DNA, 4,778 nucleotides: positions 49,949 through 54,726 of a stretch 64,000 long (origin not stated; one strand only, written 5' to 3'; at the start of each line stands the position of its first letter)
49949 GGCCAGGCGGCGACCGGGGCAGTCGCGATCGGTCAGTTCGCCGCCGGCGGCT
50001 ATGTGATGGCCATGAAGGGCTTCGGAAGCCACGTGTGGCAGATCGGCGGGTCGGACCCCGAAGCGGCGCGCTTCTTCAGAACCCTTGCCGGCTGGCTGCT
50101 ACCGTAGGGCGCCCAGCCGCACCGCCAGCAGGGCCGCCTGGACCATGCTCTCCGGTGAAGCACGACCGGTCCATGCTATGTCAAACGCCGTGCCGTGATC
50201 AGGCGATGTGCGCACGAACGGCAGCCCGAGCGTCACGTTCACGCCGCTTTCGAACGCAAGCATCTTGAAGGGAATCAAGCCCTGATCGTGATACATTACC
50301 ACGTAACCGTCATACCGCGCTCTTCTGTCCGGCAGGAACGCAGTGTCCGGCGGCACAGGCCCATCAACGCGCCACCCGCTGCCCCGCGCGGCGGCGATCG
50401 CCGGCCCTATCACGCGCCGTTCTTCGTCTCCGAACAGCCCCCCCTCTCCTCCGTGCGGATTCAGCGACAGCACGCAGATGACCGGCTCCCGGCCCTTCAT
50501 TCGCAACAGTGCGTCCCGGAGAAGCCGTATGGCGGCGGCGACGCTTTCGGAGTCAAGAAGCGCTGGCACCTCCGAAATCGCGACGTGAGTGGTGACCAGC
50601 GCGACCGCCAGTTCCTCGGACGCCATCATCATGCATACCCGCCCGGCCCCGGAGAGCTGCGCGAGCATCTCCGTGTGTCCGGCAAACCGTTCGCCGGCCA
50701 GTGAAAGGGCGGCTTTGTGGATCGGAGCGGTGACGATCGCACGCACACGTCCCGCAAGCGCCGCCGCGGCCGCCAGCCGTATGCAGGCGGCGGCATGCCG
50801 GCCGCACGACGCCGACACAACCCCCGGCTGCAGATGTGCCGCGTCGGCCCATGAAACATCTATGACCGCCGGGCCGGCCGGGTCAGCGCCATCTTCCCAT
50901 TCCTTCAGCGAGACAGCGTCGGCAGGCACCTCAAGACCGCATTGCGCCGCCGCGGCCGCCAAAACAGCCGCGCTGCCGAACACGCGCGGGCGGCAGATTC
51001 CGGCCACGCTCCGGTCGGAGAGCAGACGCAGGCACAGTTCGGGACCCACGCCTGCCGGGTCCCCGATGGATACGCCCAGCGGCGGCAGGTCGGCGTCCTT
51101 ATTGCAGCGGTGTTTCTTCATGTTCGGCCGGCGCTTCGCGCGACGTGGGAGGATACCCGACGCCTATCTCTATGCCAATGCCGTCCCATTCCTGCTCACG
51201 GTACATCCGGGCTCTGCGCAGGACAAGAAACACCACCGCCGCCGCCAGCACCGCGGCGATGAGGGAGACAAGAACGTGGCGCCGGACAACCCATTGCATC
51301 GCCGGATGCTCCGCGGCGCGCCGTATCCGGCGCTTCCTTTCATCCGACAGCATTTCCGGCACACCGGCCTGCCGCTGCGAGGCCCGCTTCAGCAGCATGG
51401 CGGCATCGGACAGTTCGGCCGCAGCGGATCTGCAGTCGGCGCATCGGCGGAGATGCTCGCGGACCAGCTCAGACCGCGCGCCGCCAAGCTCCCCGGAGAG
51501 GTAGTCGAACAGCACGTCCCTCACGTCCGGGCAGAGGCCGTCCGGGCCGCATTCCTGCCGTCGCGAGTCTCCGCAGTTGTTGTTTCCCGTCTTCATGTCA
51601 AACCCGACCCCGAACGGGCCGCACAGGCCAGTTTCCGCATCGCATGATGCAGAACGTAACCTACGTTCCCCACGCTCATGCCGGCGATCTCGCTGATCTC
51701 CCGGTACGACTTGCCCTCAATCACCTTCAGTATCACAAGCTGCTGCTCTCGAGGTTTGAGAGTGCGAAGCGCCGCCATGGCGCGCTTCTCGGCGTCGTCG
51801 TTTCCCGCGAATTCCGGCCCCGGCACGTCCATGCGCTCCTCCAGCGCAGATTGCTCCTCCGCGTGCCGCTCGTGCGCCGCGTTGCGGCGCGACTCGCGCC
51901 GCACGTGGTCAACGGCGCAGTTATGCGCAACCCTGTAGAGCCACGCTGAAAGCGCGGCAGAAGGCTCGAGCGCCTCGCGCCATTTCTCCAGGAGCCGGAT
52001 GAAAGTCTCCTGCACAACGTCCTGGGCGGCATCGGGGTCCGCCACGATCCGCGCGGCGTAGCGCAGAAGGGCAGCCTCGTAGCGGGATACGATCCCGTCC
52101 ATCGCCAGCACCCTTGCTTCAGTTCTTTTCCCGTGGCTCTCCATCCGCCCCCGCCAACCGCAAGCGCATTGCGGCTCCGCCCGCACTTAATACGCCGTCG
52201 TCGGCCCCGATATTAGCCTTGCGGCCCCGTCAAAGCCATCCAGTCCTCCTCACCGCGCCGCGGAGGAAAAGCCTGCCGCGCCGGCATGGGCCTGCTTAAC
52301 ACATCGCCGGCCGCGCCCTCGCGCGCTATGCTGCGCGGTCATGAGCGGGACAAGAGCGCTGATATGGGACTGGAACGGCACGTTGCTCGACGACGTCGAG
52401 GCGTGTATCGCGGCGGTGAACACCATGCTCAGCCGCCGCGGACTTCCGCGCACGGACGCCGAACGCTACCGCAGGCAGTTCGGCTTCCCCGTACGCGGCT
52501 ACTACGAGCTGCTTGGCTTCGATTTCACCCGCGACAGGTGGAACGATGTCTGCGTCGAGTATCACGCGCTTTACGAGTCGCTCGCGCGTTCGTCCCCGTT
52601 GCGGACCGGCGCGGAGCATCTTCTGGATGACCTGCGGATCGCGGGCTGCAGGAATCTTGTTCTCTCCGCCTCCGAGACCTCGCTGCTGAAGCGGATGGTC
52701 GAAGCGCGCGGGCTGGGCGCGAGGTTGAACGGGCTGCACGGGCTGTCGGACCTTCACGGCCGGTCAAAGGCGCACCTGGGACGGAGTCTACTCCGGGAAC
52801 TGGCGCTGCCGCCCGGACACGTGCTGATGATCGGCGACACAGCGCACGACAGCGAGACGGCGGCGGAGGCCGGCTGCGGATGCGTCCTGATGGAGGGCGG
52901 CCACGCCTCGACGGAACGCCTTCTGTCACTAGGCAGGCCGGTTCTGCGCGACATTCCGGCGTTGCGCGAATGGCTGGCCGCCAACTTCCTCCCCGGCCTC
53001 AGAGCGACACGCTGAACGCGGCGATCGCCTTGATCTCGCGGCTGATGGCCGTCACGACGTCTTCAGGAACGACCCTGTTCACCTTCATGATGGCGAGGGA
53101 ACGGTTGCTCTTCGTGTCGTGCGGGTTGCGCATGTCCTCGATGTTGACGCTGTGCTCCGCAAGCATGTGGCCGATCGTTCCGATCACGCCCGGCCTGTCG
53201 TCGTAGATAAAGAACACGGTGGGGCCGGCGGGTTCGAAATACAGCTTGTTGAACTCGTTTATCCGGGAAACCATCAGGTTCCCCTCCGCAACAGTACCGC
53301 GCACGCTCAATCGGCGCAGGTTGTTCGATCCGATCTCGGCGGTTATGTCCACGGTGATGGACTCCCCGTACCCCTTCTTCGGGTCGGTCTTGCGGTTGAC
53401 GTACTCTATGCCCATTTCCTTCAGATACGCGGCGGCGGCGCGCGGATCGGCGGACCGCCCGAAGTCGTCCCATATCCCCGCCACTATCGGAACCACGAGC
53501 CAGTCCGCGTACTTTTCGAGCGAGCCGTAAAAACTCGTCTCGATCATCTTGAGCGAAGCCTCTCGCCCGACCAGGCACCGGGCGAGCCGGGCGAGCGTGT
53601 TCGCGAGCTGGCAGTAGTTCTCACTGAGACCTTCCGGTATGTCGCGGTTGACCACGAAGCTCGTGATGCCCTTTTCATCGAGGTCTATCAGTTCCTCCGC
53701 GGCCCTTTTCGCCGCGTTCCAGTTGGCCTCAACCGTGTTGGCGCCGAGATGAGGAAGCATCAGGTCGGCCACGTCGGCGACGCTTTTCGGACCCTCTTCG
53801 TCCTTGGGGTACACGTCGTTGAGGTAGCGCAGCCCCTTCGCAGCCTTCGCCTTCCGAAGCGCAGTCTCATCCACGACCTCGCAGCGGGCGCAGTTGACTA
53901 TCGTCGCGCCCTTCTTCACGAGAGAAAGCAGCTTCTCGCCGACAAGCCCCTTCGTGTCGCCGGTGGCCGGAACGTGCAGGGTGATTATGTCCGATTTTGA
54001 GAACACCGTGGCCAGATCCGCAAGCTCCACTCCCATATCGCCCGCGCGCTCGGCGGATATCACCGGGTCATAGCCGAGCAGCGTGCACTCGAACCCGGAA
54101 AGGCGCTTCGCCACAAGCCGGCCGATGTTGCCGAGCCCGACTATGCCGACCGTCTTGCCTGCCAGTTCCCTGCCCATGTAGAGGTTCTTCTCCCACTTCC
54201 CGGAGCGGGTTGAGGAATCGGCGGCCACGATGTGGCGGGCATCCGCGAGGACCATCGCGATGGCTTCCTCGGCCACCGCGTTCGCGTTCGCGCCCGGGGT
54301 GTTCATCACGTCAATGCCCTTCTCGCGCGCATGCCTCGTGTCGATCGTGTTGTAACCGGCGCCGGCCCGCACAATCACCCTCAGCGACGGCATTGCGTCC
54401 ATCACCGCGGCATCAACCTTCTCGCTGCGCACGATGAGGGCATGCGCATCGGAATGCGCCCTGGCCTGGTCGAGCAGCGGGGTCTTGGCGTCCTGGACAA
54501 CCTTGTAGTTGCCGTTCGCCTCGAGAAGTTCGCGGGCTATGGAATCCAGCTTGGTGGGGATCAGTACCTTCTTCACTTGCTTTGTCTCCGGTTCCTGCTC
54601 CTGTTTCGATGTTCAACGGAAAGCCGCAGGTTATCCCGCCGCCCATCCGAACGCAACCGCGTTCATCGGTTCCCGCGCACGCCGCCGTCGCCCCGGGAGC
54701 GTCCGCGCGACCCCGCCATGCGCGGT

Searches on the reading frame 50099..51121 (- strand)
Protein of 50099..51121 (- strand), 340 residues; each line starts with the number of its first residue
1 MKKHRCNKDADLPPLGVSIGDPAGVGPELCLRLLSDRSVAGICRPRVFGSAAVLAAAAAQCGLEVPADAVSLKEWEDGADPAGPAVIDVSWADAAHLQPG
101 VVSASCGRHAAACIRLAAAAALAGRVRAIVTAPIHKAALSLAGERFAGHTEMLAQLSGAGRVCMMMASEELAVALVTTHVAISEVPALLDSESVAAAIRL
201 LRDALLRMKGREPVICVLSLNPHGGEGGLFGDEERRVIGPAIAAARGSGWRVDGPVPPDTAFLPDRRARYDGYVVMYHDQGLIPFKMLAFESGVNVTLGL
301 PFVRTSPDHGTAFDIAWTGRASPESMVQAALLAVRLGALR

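Call 20: search_protein_families(library=pfam, proteins=[window:50099-51121:-], max_evalue=0.001)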
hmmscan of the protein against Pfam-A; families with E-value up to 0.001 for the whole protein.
window:50099-51121:- (340 aa): 1 family
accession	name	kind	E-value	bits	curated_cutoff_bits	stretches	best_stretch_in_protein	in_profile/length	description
PF04166.17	PdxA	-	6.9e-101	337.9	27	1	42-333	2-286/286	Pyridoxal phosphate biosynthetic protein PdxA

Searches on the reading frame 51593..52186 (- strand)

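Call 20: search_protein_families(library=pfam, proteins=[window:51593-52186:-], max_evalue=0.001)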
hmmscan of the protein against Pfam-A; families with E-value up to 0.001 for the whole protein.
window:51593-52186:- (197 aa): 3 families
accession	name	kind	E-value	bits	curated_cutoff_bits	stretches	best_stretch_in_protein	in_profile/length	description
PF04542.20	Sigma70_r2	-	2.7e-17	62.7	24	1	33-101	2-71/71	Sigma-70 region 2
PF08281.18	Sigma70_r4_2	-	7.5e-13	48.4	25.7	1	136-186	4-54/54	Sigma-70, region 4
PF04545.22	Sigma70_r4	-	2.8e-07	30.4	24.1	1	139-186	1-48/50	Sigma-70, region 4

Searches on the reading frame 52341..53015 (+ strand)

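Call 20: search_protein_families(library=pfam, proteins=[window:52341-53015:+], max_evalue=0.001)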
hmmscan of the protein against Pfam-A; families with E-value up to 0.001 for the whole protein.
window:52341-53015:+ (224 aa): 4 families
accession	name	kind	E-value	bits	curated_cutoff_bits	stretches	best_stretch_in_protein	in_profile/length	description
PF13419.12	HAD_2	-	1.2e-13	52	23.8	1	7-182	1-176/178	Haloacid dehalogenase-like hydrolase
PF00702.32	Hydrolase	-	3.3e-12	47.6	26.4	1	5-178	2-191/191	haloacid dehalogenase-like hydrolase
PF13242.12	Hydrolase_like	-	6.3e-09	36.1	22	1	146-196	9-60/75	HAD-hyrolase-like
PF12710.13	HAD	-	3.6e-07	31.2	27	1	8-172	2-186/189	haloacid dehalogenase-like hydrolase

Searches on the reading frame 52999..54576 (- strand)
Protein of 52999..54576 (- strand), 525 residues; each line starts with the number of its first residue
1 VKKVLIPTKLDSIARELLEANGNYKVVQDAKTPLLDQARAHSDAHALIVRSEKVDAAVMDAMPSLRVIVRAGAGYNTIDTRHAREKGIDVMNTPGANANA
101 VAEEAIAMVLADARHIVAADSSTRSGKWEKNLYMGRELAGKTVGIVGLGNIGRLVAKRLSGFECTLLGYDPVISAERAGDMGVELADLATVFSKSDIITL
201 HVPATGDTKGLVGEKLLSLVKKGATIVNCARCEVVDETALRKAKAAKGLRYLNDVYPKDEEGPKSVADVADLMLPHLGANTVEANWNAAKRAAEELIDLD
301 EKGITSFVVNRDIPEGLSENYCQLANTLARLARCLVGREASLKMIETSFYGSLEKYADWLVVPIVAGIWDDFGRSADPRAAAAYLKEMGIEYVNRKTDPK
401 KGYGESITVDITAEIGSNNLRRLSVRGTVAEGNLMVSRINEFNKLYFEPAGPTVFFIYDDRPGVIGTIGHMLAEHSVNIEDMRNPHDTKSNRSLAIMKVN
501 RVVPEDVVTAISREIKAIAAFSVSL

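Call 20: search_protein_families(library=pfam, proteins=[window:52999-54576:-], max_evalue=0.001)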
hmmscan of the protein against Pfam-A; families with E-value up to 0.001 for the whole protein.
window:52999-54576:- (525 aa): 6 families
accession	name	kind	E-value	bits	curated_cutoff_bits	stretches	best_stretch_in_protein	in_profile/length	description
PF02826.25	2-Hacid_dh_C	-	1.2e-43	149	25.1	1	106-261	1-159/178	D-isomer specific 2-hydroxyacid dehydrogenase, NAD binding domain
PF00389.36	2-Hacid_dh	-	1.8e-25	89.6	24.6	1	6-310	3-134/134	D-isomer specific 2-hydroxyacid dehydrogenase, catalytic domain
PF03446.21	NAD_binding_2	-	4.8e-08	33.6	21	1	142-252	1-115/161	NAD binding domain of 6-phosphogluconate dehydrogenase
PF07991.19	KARI_N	-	4.5e-05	23.5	20.6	1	138-227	2-92/165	Acetohydroxy acid isomeroreductase, NADPH-binding domain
PF01842.31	ACT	-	9.4e-05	22.5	27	1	454-482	3-31/66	ACT domain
PF00670.27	AdoHcyase_NAD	-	0.00099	19.7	27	0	138-242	21-123/162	S-adenosyl-L-homocysteine hydrolase, NAD binding domain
